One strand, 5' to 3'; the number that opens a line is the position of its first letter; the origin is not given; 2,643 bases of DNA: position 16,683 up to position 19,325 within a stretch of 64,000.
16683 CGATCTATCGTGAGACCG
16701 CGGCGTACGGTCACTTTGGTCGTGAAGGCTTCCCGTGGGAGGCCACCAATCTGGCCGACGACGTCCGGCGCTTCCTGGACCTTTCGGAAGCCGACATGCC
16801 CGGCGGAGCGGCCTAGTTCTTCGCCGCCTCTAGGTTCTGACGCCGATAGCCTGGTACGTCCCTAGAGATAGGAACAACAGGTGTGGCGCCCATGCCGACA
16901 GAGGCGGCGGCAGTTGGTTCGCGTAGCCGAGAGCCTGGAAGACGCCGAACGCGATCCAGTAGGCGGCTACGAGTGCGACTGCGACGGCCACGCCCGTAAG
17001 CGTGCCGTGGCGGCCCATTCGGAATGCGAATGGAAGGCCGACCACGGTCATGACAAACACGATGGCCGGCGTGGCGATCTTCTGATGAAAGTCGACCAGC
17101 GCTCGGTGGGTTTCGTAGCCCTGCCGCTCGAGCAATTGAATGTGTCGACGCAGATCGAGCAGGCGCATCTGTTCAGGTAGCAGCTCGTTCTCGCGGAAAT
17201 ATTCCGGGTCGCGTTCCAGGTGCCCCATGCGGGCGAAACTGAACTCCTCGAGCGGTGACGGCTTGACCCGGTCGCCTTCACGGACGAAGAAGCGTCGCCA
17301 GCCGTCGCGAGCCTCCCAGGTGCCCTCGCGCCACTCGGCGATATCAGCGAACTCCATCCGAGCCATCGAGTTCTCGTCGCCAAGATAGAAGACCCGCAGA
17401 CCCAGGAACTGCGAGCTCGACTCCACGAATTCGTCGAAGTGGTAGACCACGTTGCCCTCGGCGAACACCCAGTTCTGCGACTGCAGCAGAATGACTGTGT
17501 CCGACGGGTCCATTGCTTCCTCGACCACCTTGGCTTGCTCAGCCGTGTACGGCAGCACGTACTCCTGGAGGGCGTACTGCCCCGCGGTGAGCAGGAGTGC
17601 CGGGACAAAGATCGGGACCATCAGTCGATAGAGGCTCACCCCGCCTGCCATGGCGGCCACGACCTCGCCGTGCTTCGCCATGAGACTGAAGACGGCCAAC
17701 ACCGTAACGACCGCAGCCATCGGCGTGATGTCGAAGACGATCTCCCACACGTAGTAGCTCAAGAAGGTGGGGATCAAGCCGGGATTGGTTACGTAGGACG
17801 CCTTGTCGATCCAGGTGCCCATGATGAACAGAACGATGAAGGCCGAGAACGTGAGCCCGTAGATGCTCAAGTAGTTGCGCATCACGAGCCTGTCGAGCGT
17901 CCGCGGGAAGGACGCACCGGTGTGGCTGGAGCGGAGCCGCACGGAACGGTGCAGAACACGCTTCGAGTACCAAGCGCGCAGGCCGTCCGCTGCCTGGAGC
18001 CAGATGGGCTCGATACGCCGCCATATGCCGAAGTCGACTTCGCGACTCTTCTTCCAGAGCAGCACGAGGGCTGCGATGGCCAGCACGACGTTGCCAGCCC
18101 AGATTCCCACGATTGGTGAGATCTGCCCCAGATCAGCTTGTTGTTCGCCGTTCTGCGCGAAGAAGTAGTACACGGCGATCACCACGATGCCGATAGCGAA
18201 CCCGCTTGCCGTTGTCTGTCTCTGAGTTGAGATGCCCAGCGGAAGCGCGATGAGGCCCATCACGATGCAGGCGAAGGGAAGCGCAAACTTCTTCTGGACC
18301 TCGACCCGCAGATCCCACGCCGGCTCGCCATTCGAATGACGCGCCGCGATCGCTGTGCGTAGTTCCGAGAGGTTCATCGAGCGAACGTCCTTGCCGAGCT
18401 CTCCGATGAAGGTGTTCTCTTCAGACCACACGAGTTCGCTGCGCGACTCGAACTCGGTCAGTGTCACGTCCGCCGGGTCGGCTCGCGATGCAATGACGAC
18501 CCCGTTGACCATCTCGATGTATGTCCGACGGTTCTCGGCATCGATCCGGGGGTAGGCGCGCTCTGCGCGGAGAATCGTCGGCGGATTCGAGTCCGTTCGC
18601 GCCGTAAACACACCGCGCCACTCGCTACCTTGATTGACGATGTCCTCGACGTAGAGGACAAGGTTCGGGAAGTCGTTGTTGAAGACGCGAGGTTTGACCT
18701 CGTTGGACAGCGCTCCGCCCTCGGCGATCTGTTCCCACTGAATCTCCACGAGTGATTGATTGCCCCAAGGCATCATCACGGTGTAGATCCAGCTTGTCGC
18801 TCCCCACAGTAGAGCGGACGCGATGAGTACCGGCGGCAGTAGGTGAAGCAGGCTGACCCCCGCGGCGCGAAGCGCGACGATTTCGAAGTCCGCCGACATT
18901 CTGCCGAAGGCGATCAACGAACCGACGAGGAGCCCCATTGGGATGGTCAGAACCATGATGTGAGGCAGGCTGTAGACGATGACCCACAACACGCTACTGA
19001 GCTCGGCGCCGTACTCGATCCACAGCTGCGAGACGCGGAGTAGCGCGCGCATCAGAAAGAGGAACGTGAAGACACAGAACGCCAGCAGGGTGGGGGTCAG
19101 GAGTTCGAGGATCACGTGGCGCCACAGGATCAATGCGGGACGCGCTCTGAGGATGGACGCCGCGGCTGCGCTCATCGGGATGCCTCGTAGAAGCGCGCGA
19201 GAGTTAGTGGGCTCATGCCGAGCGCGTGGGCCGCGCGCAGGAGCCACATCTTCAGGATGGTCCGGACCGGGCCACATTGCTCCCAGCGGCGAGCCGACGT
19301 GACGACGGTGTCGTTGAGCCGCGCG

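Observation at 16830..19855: Fused LptF-LptG permease translationally coupled to a GT2 glycosyltransferase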

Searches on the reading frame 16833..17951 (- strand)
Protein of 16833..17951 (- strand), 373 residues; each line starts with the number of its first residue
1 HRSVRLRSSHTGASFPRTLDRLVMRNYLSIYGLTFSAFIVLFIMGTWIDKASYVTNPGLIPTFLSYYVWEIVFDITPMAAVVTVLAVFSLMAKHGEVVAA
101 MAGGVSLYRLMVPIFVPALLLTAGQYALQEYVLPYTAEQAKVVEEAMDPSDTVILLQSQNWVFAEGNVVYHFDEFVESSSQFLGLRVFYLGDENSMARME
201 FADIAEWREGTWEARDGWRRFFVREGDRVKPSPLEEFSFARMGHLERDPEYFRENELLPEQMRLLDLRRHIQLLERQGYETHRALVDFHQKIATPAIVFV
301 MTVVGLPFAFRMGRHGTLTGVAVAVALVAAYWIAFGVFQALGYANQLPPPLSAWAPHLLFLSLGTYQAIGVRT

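Call 7: search_protein_families(library=ncbifam, proteins=[window:16833-17951:-], max_evalue=0.01)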
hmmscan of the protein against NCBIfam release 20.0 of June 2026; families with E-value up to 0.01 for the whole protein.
window:16833-17951:- (373 aa): 2 families
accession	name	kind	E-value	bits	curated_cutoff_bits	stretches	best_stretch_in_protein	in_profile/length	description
TIGR04408.1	LptG_lptG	equivalog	3.5e-57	193.6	240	1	18-366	1-346/351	LPS export ABC transporter permease LptG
TIGR04407.1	LptF_YjgP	equivalog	4.2e-29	101.4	230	1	19-366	2-343/347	LPS export ABC transporter permease LptF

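Call 47: search_solved_structures(query=window:16833-17951:-, max_evalue=0.001, show_alignments=2)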
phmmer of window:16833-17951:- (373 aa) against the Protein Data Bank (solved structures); distinct sequences matched with E-value up to 0.001: 12.
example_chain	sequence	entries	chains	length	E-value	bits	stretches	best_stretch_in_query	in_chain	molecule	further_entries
8frl_G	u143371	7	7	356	4.6e-13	52.5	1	28-366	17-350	LPS export ABC transporter permease LptG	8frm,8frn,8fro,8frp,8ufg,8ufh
6mit_G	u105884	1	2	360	3.4e-12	49.6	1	74-364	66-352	Lipopolysaccharide export system permease protein LptG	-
6mhu_G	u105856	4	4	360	4.2e-11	46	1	74-363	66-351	Lipopolysaccharide export system permease protein LptG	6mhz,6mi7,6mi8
9doh_G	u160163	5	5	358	4.6e-11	45.9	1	50-352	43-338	Permease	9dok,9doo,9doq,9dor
5x5y_G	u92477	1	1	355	4.8e-11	45.9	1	50-352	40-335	Uncharacterized protein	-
6s8g_G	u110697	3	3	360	6.9e-11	45.4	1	74-363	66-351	Inner membrane protein yjgQ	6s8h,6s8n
5l75_G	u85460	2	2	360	1.2e-10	44.6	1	74-363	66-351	FIG000906: Predicted Permease | LPS export ABC transporter permease LptG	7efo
6mjp_G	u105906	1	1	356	1.8e-08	37.4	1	74-364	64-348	LPS export ABC transporter permease LptG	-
5x5y_F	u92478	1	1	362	1e-07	34.9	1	34-365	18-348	Uncharacterized protein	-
9doh_F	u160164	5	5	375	1.1e-07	34.8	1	32-365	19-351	Lipopolysaccharide export system permease protein LptF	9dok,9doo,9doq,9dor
7efo_F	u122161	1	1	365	9.2e-05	25.2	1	39-364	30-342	Lipopolysaccharide export system permease protein LptF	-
5l75_F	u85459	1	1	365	0.00015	24.5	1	39-364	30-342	FIG000988: Predicted permease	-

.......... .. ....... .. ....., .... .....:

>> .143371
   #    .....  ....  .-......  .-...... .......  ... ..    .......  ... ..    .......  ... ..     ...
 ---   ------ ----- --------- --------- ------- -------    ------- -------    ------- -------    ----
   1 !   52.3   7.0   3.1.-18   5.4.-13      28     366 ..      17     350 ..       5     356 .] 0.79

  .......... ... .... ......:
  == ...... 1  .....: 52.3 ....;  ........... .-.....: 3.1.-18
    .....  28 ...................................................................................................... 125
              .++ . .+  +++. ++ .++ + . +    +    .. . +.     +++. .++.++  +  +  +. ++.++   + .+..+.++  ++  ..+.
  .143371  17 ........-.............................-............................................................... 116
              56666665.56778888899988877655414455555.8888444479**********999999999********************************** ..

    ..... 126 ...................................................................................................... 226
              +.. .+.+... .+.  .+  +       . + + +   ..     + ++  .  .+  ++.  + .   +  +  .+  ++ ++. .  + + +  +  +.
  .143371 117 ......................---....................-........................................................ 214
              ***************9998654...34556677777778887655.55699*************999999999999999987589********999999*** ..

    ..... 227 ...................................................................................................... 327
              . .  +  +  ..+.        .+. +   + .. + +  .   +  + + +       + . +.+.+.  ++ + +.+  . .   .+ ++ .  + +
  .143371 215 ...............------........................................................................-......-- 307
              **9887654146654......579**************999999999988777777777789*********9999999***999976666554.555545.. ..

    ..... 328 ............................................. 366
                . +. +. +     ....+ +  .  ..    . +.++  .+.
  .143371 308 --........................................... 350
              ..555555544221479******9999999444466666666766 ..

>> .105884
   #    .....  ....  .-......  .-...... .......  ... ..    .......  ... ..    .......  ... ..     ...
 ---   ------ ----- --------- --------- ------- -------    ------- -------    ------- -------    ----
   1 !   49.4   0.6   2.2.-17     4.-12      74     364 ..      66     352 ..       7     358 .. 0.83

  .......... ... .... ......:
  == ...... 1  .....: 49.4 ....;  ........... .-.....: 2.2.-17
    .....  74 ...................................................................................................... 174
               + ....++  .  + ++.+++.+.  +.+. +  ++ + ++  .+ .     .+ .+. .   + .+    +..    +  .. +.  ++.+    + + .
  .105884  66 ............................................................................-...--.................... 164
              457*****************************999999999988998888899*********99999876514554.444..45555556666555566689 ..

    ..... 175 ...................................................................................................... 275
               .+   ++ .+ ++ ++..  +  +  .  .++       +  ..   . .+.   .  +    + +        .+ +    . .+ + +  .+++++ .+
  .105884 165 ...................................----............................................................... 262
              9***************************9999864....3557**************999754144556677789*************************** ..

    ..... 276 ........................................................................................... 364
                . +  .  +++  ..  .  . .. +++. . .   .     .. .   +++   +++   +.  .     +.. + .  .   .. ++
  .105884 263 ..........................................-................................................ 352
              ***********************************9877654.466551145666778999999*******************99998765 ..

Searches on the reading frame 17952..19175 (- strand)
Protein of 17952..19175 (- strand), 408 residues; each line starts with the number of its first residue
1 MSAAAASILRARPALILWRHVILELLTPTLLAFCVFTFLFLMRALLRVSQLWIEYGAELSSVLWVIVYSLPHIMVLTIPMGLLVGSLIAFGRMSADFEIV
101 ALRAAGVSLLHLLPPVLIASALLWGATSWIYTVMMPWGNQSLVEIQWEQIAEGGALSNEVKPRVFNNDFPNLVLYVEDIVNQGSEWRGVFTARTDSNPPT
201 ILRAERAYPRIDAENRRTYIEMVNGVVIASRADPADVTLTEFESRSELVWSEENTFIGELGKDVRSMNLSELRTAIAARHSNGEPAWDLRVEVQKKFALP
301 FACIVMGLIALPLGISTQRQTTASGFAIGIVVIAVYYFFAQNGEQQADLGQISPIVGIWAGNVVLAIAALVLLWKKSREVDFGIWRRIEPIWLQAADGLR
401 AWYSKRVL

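Call 7: search_protein_families(library=ncbifam, proteins=[window:17952-19175:-], max_evalue=0.01)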
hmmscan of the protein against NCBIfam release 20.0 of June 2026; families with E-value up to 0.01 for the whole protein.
window:17952-19175:- (408 aa): 2 families
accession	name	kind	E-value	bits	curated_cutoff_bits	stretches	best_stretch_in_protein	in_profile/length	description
TIGR04407.1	LptF_YjgP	equivalog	3.2e-64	216.8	230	1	17-375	2-347/347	LPS export ABC transporter permease LptF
TIGR04408.1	LptG_lptG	equivalog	6.3e-43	146.7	240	1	16-375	1-350/351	LPS export ABC transporter permease LptG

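Call 46: search_solved_structures(query=window:17952-19175:-, max_evalue=0.001, show_alignments=1)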
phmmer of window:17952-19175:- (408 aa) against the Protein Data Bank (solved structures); distinct sequences matched with E-value up to 0.001: 18.
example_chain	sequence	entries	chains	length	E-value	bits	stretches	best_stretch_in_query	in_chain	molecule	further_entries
5l75_F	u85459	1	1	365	1.5e-15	60.7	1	16-375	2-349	FIG000988: Predicted permease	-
6mjp_F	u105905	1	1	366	7.3e-15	58.4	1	16-372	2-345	FIG000988: Predicted permease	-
7efo_F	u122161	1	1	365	1.4e-14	57.6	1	16-375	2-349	Lipopolysaccharide export system permease protein LptF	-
9doh_F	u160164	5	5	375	1.5e-13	54.1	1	15-377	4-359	Lipopolysaccharide export system permease protein LptF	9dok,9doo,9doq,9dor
5x5y_F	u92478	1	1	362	2.1e-13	53.7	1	17-377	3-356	Uncharacterized protein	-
8frl_F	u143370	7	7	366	4.3e-13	52.6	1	16-226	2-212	Lipopolysaccharide export system permease protein LptF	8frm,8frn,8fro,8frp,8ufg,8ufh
6mit_F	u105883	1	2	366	2.6e-12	50.1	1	16-374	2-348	LPS export ABC transporter permease LptF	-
6mhu_F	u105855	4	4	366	4e-12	49.4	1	16-375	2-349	Lipopolysaccharide export system permease protein LptF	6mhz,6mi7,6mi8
6s8g_F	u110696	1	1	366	3.7e-11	46.2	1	16-375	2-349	LPS export ABC transporter permease LptF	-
6s8h_F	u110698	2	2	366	3.8e-11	46.2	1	16-375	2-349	Lipopolysaccharide export system permease protein LptF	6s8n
5l75_G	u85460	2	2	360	4.6e-08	36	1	60-372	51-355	FIG000906: Predicted Permease | LPS export ABC transporter permease LptG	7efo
6mit_G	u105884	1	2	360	1.2e-06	31.4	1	63-376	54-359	Lipopolysaccharide export system permease protein LptG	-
6mhu_G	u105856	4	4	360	6.1e-06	29.1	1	62-376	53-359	Lipopolysaccharide export system permease protein LptG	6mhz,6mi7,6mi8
6s8g_G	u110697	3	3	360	1.2e-05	28.1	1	62-376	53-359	Inner membrane protein yjgQ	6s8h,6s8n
6mjp_G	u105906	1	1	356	1.4e-05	27.8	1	32-376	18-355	LPS export ABC transporter permease LptG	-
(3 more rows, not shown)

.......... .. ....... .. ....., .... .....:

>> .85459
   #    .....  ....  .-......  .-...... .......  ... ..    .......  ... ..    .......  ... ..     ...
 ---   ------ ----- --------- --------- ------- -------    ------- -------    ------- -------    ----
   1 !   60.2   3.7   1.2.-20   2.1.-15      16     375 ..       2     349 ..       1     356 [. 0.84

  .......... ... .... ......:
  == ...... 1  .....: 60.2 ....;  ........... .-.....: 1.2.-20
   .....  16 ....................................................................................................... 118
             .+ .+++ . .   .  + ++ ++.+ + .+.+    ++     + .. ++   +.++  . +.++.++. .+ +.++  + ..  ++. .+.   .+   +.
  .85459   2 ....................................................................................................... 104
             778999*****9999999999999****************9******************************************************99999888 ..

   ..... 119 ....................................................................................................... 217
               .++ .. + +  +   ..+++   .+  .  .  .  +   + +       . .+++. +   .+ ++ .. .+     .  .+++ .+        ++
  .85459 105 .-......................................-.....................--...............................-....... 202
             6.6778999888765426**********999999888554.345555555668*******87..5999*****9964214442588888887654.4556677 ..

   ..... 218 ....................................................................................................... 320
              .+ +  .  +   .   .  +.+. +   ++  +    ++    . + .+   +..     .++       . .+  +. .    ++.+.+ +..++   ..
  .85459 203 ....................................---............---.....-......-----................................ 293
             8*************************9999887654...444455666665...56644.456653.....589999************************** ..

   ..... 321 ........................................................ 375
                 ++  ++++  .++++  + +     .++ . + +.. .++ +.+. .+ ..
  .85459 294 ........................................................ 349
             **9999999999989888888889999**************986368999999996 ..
